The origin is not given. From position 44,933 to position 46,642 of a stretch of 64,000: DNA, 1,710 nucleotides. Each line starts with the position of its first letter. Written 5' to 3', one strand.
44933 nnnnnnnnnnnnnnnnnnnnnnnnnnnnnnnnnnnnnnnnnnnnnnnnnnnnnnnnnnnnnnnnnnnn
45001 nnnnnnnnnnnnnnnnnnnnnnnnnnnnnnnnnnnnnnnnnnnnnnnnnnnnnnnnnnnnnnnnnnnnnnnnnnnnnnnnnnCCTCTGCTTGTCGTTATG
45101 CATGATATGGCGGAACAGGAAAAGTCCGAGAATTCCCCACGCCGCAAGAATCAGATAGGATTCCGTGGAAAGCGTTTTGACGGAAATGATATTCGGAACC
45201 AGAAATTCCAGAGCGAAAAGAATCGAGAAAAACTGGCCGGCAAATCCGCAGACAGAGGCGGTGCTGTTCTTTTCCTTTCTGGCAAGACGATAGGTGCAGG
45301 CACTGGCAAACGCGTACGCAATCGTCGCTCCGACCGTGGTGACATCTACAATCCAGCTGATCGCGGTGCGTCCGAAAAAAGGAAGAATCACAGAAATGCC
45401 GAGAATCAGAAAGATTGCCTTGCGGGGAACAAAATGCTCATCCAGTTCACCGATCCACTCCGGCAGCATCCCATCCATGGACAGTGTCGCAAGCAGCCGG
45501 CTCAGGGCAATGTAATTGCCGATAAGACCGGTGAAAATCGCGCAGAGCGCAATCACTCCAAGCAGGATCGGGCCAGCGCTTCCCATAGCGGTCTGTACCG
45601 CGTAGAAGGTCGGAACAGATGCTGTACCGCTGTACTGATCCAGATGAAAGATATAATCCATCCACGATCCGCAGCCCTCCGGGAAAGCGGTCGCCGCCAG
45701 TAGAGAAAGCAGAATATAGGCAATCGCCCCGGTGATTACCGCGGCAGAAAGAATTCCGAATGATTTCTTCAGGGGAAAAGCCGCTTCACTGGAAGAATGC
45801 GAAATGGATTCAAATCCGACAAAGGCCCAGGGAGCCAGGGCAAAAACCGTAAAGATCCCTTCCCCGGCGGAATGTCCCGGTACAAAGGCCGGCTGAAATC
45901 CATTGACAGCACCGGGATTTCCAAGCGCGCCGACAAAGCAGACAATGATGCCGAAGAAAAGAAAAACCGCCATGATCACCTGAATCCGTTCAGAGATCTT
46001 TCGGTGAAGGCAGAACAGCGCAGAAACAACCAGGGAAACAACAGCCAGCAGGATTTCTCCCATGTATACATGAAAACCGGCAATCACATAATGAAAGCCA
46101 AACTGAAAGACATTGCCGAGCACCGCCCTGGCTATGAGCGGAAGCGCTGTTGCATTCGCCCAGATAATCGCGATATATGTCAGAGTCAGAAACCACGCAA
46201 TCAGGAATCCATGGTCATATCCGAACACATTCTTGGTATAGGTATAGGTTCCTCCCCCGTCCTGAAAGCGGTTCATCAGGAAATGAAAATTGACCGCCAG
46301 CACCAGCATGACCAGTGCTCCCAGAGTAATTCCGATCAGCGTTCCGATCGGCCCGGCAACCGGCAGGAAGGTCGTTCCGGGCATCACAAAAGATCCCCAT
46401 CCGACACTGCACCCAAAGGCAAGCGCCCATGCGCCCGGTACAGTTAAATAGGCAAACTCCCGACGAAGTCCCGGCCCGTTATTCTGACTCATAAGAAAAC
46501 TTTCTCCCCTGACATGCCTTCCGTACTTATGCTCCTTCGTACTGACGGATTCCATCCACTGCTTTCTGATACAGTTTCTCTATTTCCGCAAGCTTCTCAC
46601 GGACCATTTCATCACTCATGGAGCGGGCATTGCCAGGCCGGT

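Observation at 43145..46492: Amino-acid-permease (APC) domain fused to a hybrid histidine kinase with two receivers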

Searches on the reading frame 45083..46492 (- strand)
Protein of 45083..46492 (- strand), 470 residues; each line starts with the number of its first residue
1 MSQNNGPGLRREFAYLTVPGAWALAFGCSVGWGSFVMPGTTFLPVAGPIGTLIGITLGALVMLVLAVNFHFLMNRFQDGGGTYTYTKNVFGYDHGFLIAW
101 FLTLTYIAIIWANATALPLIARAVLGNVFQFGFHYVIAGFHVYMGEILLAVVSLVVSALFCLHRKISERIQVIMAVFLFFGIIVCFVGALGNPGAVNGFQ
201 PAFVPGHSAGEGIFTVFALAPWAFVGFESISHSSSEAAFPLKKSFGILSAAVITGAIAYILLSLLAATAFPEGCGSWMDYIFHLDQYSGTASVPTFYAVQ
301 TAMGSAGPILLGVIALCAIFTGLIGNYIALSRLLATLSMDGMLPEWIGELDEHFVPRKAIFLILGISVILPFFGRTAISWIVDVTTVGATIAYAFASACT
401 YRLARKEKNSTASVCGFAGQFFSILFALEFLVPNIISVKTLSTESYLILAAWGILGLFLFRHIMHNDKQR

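Call 13: find_homologous_proteins(query=window:45095-46492:-, max_evalue=0.00001)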
Query seq(466 aa) (466 aa): 1152 proteins with E <= 0.00001 among 8000 candidates; the best 120 are listed.
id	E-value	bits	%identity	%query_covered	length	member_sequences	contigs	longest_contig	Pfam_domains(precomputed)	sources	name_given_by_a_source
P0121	2.4e-195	668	67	97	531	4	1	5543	PF13520.13,PF00324.28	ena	-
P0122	1.1e-194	666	66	97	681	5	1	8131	PF13520.13,PF00512.32,PF00324.28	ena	-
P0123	1.1e-188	646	65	98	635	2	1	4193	PF13520.13,PF00512.32,PF00324.28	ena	-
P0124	4.4e-185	634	65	97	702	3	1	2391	PF13520.13,PF00512.32,PF00324.28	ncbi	-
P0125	5.6e-185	634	62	99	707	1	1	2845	PF13520.13,PF00512.32,PF00324.28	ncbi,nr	ncbi:MAG: amino acid permease, partial [Oscillospiraceae bacterium]|nr:amino acid permease [Oscillos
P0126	1.4e-183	629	65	96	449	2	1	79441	PF13520.13,PF00324.28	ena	-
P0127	1.3e-182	626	64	96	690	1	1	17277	PF13520.13,PF00512.32,PF00324.28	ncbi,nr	ncbi:MAG: amino acid permease [Ruminococcus sp.]|nr:amino acid permease [Ruminococcus sp.]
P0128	8.2e-181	620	63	97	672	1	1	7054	PF13520.13,PF00512.32,PF00324.28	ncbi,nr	ncbi:MAG: amino acid permease, partial [Clostridia bacterium]|nr:amino acid permease [Clostridia bac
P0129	9.5e-180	616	62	100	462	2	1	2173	PF13520.13,PF00324.28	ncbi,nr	ncbi:MAG: APC family permease, partial [Lachnospiraceae bacterium]|nr:APC family permease [Lachnospi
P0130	1.6e-179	616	62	98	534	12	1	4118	PF13520.13,PF00324.28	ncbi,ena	-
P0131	4.9e-179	614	62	98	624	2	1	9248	PF13520.13,PF00512.32,PF00324.28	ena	-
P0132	1.0e-177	610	62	99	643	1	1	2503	PF13520.13,PF00512.32,PF00324.28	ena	-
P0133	6.4e-177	607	62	97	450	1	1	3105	PF13520.13,PF00324.28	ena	-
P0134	9.3e-175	600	62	96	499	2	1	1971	PF13520.13,PF00324.28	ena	-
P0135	1.1e-170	586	61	100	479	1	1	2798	PF13520.13,PF00324.28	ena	-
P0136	1.5e-169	583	59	100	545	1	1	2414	PF13520.13,PF00324.28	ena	-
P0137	9.4e-169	580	58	100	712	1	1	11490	PF13520.13,PF00512.32,PF00324.28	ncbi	-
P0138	1.2e-168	580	65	86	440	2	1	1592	PF13520.13,PF00324.28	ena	-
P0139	9.5e-167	574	66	85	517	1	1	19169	PF13520.13,PF00324.28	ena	-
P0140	1.0e-163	564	63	88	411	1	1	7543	PF13520.13,PF00324.28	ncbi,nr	ncbi:MAG: APC family permease, partial [Clostridia bacterium]|nr:APC family permease [Clostridia bac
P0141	9.2e-163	560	57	97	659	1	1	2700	PF13520.13,PF00512.32,PF00324.28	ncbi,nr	ncbi:MAG: amino acid permease, partial [Anaerolineaceae bacterium]|nr:amino acid permease [Anaerolin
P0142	2.8e-162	559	66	83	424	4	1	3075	PF13520.13,PF00324.28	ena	-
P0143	3.8e-161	555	64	85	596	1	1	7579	PF13520.13,PF00324.28,PF00072.31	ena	-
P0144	4.1e-161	555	57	99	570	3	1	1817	PF13520.13,PF00324.28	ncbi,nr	ncbi:MAG: APC family permease, partial [Clostridia bacterium]|nr:APC family permease [Clostridia bac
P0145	8.4e-160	551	57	96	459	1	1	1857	PF13520.13,PF00324.28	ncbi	-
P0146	1.7e-156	540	66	82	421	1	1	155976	PF13520.13,PF00324.28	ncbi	-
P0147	2.0e-155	536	56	97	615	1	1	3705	PF13520.13,PF00512.32,PF00324.28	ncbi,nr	ncbi:MAG: amino acid permease, partial [Clostridia bacterium]|nr:amino acid permease [Clostridia bac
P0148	3.0e-155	536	53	100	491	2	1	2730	PF13520.13,PF00324.28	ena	-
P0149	7.1e-154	531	53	99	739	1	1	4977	PF13520.13,PF00324.28,PF00990.27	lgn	-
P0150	1.5e-153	530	54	98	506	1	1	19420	PF13520.13,PF00324.28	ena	-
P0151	2.4e-153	529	61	83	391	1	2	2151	PF13520.13,PF00324.28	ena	-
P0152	4.6e-153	528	55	99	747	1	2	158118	PF13520.13,PF00324.28,PF00990.27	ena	-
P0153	8.8e-153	527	58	91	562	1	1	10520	PF13520.13,PF00324.28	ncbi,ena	-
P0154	9.9e-153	527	56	92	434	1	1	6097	PF13520.13,PF00324.28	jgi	-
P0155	1.8e-152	526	57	96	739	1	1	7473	PF13520.13,PF00324.28,PF00990.27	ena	-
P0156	3.3e-152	526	55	99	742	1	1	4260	PF13520.13,PF00324.28,PF00990.27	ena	-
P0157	4.5e-152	525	55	97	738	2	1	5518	PF13520.13,PF00324.28,PF00990.27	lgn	-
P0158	1.1e-151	524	56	96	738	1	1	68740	PF13520.13,PF00324.28,PF00990.27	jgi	jgi:diguanylate cyclase (GGDEF)-like protein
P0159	3.8e-151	522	55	99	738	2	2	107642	PF13520.13,PF00324.28,PF00990.27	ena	-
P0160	4.8e-151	522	53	100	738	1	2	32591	PF13520.13,PF00324.28,PF00990.27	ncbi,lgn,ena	-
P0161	9.9e-151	521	54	99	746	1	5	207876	PF13520.13,PF00324.28,PF00990.27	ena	-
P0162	1.3e-150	520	55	99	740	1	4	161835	PF13520.13,PF00324.28,PF00990.27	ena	-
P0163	1.7e-150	520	55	99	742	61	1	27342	PF13520.13,PF00324.28,PF00990.27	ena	-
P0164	2.0e-150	520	55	96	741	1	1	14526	PF13520.13,PF00324.28,PF00990.27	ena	-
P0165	1.9e-149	516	54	97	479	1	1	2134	PF13520.13,PF00324.28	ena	-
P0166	4.5e-149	515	53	99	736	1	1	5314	PF13520.13,PF00324.28,PF00990.27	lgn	-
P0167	7.2e-149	515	54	99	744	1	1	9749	PF13520.13,PF00324.28,PF00990.27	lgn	-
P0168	2.2e-148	513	55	98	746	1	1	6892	PF13520.13,PF00324.28,PF00990.27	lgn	-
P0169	2.9e-148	513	52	99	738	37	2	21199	PF13520.13,PF00324.28,PF00990.27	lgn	-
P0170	3.3e-148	512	55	96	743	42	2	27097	PF13520.13,PF00324.28,PF00990.27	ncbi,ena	-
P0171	1.7e-147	510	53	99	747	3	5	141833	PF13520.13,PF00324.28,PF00990.27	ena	-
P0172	1.1e-146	507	53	98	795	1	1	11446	PF02518.32,PF13520.13,PF00512.32,PF00324.28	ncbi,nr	ncbi:MAG: amino acid permease [Lachnospiraceae bacterium]|nr:amino acid permease [Lachnospiraceae ba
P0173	1.7e-146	507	52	97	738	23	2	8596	PF13520.13,PF00324.28,PF00990.27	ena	-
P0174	4.1e-146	505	55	95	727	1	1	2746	PF13520.13,PF00324.28,PF00990.27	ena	-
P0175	6.2e-146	505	59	85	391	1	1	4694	PF13520.13,PF00324.28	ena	-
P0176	1.2e-145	504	50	100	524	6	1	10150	PF13520.13,PF00324.28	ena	-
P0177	2.3e-145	503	52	96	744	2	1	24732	PF13520.13,PF00324.28,PF00990.27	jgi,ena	-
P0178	4.8e-145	502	62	79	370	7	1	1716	PF13520.13,PF00324.28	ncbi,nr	ncbi:MAG: APC family permease, partial [Oscillospiraceae bacterium]|nr:APC family permease [Oscillos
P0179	1.1e-144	501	53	99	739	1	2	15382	PF13520.13,PF00324.28,PF00990.27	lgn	-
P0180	4.5e-144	499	54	95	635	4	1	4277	PF13520.13,PF00512.32,PF00324.28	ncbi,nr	ncbi:MAG TPA: hypothetical protein DCP91_13190, partial [Eggerthellaceae bacterium]|nr:hypothetical 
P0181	5.9e-144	498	64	75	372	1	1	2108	PF13520.13,PF00324.28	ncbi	-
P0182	2.9e-143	496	51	97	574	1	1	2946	PF13520.13,PF00324.28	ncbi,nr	ncbi:MAG: APC family permease, partial [Selenomonadaceae bacterium]|nr:APC family permease [Selenomo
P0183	9.7e-142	491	53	96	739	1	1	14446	PF13520.13,PF00324.28,PF00990.27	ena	-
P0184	1.4e-141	491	51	100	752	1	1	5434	PF13520.13,PF00512.32,PF00324.28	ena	-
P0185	5.4e-141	489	52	97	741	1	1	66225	PF13520.13,PF00324.28,PF00990.27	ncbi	-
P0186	2.2e-140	487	52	99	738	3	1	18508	PF13520.13,PF00324.28,PF00990.27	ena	-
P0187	2.4e-140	486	52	99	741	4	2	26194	PF13520.13,PF00324.28,PF00990.27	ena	-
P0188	2.7e-139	483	50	98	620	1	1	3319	PF13520.13,PF00512.32,PF00324.28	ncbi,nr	ncbi:MAG: amino acid permease, partial [Firmicutes bacterium]|nr:amino acid permease [Bacillota bact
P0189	4.3e-139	482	50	100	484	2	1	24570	PF13520.13,PF00324.28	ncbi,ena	-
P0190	4.7e-139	482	51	99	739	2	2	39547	PF13520.13,PF00324.28,PF00990.27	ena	-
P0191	3.7e-138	479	53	92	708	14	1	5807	PF13520.13,PF00324.28,PF00990.27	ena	-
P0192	1.2e-137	478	51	96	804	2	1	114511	PF02518.32,PF13520.13,PF00512.32,PF00324.28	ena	-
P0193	1.7e-137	477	50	97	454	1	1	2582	PF13520.13,PF00324.28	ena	-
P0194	3.4e-137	476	50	99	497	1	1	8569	PF13520.13,PF00324.28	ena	-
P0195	4.0e-137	476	49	100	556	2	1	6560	PF13520.13,PF00324.28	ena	-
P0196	1.3e-136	474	65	71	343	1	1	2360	PF13520.13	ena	-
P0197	2.3e-136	473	50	97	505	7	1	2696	PF13520.13,PF00324.28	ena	-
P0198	1.6e-134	467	63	74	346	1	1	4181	PF13520.13,PF00324.28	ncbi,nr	ncbi:MAG: APC family permease, partial [Clostridia bacterium]|nr:APC family permease [Clostridia bac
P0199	1.8e-134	467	48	99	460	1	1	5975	PF13520.13,PF00324.28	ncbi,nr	ncbi:MAG: APC family permease, partial [Lachnospiraceae bacterium]|nr:APC family permease [Lachnospi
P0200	7.1e-134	465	51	98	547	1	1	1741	PF13520.13,PF00324.28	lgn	-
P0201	8.8e-134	465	47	100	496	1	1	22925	PF13520.13,PF00324.28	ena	-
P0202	1.4e-133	464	50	98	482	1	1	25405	PF13520.13,PF00324.28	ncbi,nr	ncbi:MAG: APC family permease [Lachnospiraceae bacterium]|nr:APC family permease [Lachnospiraceae ba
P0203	2.5e-133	463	49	99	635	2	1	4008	PF13520.13,PF00512.32,PF00324.28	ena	-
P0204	4.0e-133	463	47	97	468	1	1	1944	PF13520.13,PF00324.28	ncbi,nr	ncbi:MAG: APC family permease, partial [Selenomonadaceae bacterium]|nr:APC family permease [Selenomo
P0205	1.2e-132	461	49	97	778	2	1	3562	PF02518.32,PF13520.13,PF00512.32,PF00324.28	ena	-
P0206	4.0e-132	459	57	82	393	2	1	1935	PF13520.13,PF00324.28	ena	-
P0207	6.9e-131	455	47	99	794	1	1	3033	PF02518.32,PF13520.13,PF00512.32,PF00324.28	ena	-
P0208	7.1e-131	455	47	99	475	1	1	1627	PF13520.13,PF00324.28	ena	-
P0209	9.4e-131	455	49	100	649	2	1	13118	PF13520.13,PF00512.32,PF00324.28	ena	-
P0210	1.5e-130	454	48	97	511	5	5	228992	PF13520.13,PF00324.28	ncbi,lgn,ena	-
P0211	1.9e-129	450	48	96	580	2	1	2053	PF13520.13,PF00324.28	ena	-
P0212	5.8e-129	449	50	99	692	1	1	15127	PF13520.13,PF00324.28,PF00990.27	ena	-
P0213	1.0e-128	448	51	87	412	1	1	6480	PF13520.13,PF00324.28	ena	-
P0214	2.0e-128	447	51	87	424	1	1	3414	PF13520.13,PF00324.28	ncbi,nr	ncbi:MAG: APC family permease, partial [Selenomonadaceae bacterium]|nr:APC family permease [Selenomo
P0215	2.4e-128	447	47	98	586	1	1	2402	PF13520.13,PF00324.28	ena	-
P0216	5.1e-128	446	48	97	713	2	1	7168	PF13520.13,PF00512.32,PF00324.28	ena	-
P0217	1.9e-127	444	49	96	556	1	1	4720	PF13520.13,PF00324.28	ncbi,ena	-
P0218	2.6e-127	443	46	99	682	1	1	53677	PF13520.13,PF00512.32,PF00324.28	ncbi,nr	ncbi:MAG: amino acid permease [Coriobacteriales bacterium]|nr:amino acid permease [Coriobacteriales 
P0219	3.2e-127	443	48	98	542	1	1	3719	PF13520.13,PF00324.28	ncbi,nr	ncbi:MAG: APC family permease, partial [Lachnospiraceae bacterium]|nr:APC family permease [Lachnospi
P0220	3.9e-127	443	48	98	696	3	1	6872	PF13520.13,PF00512.32,PF00324.28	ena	-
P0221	4.9e-127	443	51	83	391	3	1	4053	PF13520.13,PF00324.28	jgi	jgi:amino acid transporter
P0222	6.5e-127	442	45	99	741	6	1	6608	PF13520.13,PF00324.28,PF00990.27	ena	-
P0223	1.3e-126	441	46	100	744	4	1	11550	PF13520.13,PF00324.28,PF00990.27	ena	-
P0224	4.6e-126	439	45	97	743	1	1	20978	PF13520.13,PF00324.28,PF00990.27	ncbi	-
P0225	5.5e-126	439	47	94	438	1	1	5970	PF13520.13,PF00324.28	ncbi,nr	ncbi:MAG: APC family permease, partial [Victivallales bacterium]|nr:APC family permease [Victivallal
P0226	7.8e-126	439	64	67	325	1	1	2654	PF13520.13,PF00324.28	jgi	jgi:amino acid transporter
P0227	8.7e-126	438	45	100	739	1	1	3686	PF13520.13,PF00324.28,PF00990.27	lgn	-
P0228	1.9e-125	437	47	97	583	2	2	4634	PF13520.13,PF00324.28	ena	-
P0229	3.4e-125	437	48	92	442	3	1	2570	PF13520.13,PF00324.28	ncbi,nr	ncbi:MAG: APC family permease, partial [Selenomonadaceae bacterium]|nr:APC family permease [Selenomo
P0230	5.1e-125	436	47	98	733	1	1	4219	PF13520.13,PF00324.28,PF00990.27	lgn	-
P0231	2.1e-124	434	47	96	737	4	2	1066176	PF13520.13,PF00324.28,PF00990.27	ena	-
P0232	2.9e-124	433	45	100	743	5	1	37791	PF13520.13,PF00324.28,PF00990.27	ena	-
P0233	3.5e-124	433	43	100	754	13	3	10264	PF13520.13,PF00324.28,PF00990.27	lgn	-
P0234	4.8e-124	433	45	100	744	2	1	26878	PF13520.13,PF00324.28,PF00990.27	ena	-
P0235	5.7e-124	432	45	97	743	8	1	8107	PF13520.13,PF00324.28,PF00990.27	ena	-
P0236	5.8e-124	432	44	100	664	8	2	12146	PF13520.13,PF00324.28,PF00990.27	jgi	-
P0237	6.2e-124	432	50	87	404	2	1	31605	PF13520.13,PF00324.28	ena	-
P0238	6.7e-124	432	47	96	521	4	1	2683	PF13520.13,PF00324.28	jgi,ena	-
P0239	7.2e-124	432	45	100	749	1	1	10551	PF13520.13,PF00324.28,PF00990.27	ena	-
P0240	7.8e-124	432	48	91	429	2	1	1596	PF13520.13,PF00324.28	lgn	-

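Call 29: search_protein_families(library=ncbifam, proteins=[window:45083-46492:-], max_evalue=0.1)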
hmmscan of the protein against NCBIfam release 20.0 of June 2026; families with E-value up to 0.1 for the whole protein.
window:45083-46492:- (470 aa): 6 families
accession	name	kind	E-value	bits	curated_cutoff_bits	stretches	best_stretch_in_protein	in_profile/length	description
NF053761.1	BrChAATpBcaP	equivalog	1.6e-17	63.7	690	1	23-460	31-448/460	branched-chain amino acid transporter BcaP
TIGR00909.1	2A0306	subfamily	1.7e-15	56.9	556.8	1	23-459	12-425/429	amino acid transporter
TIGR00905.1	2A0302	subfamily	7.5e-13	48.1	409.05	1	23-425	16-408/473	basic amino acid/polyamine antiporter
TIGR00913.1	2A0310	subfamily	1.4e-11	43.8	578.7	1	24-421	12-410/480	amino acid permease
TIGR00906.1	2A0303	subfamily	2.2e-10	39.6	681.7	1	21-400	38-423/602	cationic amino acid transport permease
NF008245.0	PRK11021.1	equivalog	6.5e-09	35.3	284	1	30-370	22-330/419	L-methionine/branched-chain amino acid transporter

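Call 30: search_protein_families(library=pfam, proteins=[window:45083-46492:-], max_evalue=0.1)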
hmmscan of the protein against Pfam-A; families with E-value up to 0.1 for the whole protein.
window:45083-46492:- (470 aa): 2 families
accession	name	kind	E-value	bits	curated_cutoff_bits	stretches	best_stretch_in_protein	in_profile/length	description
PF13520.12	AA_permease_2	-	2.3e-21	76.7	27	1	19-454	4-421/427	Amino acid permease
PF00324.27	AA_permease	-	1.1e-17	64.3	24.6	1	29-428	10-408/470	Amino acid permease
